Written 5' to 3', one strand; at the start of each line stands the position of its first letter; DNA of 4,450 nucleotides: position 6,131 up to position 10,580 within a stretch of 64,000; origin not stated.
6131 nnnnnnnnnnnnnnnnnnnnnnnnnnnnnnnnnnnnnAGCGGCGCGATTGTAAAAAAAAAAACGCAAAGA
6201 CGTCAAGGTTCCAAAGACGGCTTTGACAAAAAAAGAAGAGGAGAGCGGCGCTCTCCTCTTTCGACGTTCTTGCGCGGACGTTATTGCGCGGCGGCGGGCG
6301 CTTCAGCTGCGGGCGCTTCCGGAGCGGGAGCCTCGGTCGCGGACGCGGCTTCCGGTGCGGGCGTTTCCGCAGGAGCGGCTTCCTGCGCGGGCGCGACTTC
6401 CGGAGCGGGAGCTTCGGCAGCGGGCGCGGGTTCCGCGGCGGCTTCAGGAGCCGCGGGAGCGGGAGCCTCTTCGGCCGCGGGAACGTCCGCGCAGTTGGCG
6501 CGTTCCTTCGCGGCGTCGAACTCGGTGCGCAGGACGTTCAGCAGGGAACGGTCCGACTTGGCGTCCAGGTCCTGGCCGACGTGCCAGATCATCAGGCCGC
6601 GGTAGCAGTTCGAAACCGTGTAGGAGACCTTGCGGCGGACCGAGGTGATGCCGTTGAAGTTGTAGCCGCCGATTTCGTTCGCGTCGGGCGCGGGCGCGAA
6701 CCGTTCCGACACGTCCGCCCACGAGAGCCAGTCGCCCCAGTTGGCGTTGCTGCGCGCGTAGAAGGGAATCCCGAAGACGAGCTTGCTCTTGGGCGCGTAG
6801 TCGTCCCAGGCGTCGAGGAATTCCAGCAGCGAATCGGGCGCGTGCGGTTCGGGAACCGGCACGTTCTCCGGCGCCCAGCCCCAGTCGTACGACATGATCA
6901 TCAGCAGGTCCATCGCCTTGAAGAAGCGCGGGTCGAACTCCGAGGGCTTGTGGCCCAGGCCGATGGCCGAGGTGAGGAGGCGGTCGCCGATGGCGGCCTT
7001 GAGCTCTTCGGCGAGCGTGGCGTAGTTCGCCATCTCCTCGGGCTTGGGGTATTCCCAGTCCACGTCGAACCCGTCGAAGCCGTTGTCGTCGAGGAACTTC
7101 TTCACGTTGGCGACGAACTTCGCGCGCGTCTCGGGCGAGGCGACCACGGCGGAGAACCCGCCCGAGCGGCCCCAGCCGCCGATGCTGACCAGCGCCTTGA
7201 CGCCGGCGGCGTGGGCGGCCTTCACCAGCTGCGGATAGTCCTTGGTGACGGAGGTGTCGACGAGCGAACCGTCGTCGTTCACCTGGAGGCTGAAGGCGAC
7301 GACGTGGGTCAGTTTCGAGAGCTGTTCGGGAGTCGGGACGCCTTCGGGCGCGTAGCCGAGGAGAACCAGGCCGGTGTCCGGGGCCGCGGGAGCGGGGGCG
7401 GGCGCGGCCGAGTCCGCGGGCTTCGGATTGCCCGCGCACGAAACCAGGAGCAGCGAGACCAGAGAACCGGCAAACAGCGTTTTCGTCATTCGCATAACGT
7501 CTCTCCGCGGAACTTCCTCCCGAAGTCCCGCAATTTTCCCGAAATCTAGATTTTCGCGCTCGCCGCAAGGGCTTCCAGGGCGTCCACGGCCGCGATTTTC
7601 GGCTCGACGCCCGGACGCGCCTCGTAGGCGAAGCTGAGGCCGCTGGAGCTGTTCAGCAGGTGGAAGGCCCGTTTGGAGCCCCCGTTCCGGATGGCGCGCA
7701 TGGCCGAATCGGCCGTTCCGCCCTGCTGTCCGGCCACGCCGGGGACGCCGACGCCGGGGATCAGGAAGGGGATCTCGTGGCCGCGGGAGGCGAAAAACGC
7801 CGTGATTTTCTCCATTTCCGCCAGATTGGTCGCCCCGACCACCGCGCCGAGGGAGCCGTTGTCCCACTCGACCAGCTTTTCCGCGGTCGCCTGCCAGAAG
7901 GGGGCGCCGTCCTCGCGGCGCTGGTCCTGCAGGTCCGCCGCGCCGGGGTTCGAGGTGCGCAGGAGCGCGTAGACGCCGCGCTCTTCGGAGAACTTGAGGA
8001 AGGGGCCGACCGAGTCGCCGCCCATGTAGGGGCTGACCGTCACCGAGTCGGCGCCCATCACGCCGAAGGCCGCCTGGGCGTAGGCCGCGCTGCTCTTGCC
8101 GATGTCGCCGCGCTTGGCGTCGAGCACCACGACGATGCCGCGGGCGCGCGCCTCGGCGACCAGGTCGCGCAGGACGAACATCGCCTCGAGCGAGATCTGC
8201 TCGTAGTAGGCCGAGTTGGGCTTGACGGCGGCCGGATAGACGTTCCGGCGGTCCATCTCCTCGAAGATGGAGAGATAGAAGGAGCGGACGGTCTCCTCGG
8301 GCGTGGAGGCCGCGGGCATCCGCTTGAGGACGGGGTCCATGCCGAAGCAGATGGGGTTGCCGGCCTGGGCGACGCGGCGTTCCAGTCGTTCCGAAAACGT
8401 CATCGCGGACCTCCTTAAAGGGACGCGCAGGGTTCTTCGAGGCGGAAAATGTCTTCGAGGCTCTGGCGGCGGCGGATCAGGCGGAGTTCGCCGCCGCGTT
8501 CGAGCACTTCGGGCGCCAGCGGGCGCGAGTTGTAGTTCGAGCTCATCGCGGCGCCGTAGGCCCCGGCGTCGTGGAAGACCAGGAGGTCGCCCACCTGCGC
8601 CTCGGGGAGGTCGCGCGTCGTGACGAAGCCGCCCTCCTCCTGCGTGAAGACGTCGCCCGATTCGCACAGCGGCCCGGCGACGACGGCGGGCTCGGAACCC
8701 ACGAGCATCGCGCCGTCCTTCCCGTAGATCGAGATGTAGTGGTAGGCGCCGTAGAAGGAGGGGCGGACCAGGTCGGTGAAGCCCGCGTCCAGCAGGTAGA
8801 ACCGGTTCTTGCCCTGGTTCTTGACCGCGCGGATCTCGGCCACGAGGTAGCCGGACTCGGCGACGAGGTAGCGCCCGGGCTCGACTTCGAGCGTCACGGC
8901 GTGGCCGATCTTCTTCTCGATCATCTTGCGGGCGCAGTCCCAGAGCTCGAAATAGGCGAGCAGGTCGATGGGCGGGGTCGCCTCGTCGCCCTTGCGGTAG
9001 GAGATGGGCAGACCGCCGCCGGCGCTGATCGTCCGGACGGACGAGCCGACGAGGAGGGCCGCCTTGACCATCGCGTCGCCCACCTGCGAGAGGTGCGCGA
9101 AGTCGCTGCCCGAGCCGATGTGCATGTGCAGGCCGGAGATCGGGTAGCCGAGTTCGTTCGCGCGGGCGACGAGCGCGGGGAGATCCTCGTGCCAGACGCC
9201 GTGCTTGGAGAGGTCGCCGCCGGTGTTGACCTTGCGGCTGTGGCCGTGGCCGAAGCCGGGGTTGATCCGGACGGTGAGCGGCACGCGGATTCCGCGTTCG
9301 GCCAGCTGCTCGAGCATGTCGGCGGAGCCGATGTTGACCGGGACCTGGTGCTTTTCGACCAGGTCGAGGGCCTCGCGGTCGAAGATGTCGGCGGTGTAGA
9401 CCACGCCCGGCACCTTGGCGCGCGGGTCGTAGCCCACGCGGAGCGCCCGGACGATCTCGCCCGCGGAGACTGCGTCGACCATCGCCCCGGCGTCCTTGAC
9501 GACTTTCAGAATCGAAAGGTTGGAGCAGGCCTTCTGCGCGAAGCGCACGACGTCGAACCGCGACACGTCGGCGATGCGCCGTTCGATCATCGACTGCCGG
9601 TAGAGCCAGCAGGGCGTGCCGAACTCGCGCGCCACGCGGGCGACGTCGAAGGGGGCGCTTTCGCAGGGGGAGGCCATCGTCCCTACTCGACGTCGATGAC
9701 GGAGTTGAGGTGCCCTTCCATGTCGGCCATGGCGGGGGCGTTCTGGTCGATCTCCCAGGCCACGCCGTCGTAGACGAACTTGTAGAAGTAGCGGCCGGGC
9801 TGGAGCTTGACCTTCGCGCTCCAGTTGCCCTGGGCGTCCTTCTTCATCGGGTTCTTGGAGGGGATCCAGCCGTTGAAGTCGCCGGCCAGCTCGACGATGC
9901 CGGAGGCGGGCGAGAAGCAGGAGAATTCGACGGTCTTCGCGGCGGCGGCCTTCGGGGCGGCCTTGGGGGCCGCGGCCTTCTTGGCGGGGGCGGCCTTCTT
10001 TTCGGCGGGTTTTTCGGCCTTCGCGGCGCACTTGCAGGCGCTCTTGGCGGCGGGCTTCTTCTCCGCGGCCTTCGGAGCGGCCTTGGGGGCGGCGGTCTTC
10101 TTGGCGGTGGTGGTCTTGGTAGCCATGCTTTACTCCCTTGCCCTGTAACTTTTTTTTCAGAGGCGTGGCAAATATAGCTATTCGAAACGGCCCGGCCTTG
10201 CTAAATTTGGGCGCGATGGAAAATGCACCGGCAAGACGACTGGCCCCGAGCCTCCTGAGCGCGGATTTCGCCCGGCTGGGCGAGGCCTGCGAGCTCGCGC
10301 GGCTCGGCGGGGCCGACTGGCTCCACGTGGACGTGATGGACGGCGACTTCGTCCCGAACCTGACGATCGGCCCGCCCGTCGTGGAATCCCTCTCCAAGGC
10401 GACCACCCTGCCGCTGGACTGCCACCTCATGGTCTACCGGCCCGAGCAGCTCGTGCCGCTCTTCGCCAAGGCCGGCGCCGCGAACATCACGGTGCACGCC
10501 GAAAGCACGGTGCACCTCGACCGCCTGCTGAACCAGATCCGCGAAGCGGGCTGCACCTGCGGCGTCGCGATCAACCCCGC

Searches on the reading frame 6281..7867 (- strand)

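Call 18: search_protein_families(library=pfam, proteins=[window:6281-7867:-], max_evalue=0.001)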
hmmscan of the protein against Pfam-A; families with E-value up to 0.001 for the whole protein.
window:6281-7867:- (528 aa): 2 families
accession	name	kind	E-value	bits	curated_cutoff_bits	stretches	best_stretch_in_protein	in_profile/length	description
PF00704.34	Glyco_hydro_18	-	3.2e-39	135.9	29.6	1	181-433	18-317/317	Glycosyl hydrolases family 18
PF23916.1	TIM-barrel_EndoS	-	0.00023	21.4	27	1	255-381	93-212/238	Endo-beta-N-acetylglucosaminidase EndoS TIM-barrel domain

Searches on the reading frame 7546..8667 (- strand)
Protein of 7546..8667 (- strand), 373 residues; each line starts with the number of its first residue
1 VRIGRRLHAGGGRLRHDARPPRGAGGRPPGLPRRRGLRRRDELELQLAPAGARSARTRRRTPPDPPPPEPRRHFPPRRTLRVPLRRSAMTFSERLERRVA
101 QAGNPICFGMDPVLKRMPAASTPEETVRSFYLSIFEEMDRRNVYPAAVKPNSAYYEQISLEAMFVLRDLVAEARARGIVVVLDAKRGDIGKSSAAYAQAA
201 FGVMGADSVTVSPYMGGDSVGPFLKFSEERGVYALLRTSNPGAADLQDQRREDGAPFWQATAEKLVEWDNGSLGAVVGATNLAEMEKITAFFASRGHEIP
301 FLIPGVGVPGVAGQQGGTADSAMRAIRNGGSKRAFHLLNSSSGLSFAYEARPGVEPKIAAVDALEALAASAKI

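Call 18: search_protein_families(library=pfam, proteins=[window:7546-8667:-], max_evalue=0.001)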
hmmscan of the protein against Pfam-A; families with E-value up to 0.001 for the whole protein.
window:7546-8667:- (373 aa): 1 family
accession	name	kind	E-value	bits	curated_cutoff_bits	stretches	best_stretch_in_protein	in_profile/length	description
PF00215.30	OMPdecase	-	3e-23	83.3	27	1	144-320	25-190/221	Orotidine 5'-phosphate decarboxylase / HUMPS family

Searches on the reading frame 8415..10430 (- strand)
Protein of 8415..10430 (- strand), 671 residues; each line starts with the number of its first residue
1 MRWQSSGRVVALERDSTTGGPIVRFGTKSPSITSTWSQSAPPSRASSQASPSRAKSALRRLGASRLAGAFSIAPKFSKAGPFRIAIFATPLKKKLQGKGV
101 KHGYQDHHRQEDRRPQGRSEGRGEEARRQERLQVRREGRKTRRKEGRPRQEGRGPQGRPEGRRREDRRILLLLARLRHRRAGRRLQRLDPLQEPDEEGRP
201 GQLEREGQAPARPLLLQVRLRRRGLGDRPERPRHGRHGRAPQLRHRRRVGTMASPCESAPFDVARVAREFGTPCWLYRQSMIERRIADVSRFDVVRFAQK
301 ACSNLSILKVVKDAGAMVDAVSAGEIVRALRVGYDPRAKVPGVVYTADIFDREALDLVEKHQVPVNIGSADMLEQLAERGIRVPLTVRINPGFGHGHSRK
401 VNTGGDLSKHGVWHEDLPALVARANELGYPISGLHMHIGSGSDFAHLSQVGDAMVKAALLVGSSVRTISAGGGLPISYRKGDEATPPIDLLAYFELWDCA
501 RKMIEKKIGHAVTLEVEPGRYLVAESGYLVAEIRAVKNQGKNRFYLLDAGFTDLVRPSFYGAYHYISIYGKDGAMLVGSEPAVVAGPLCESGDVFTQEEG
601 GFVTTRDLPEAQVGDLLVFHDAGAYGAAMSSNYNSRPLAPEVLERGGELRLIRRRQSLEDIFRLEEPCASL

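Call 18: search_protein_families(library=pfam, proteins=[window:8415-10430:-], max_evalue=0.001)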
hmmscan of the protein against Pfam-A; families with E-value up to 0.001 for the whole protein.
window:8415-10430:- (671 aa): 2 families
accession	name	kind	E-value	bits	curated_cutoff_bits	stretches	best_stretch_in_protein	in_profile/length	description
PF02784.22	Orn_Arg_deC_N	-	4e-40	138.2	23.4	1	294-524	19-247/247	Pyridoxal-dependent decarboxylase, pyridoxal binding domain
PF00278.28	Orn_DAP_Arg_deC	-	9.9e-22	77.5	23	1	521-623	5-95/95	Pyridoxal-dependent decarboxylase, C-terminal sheet domain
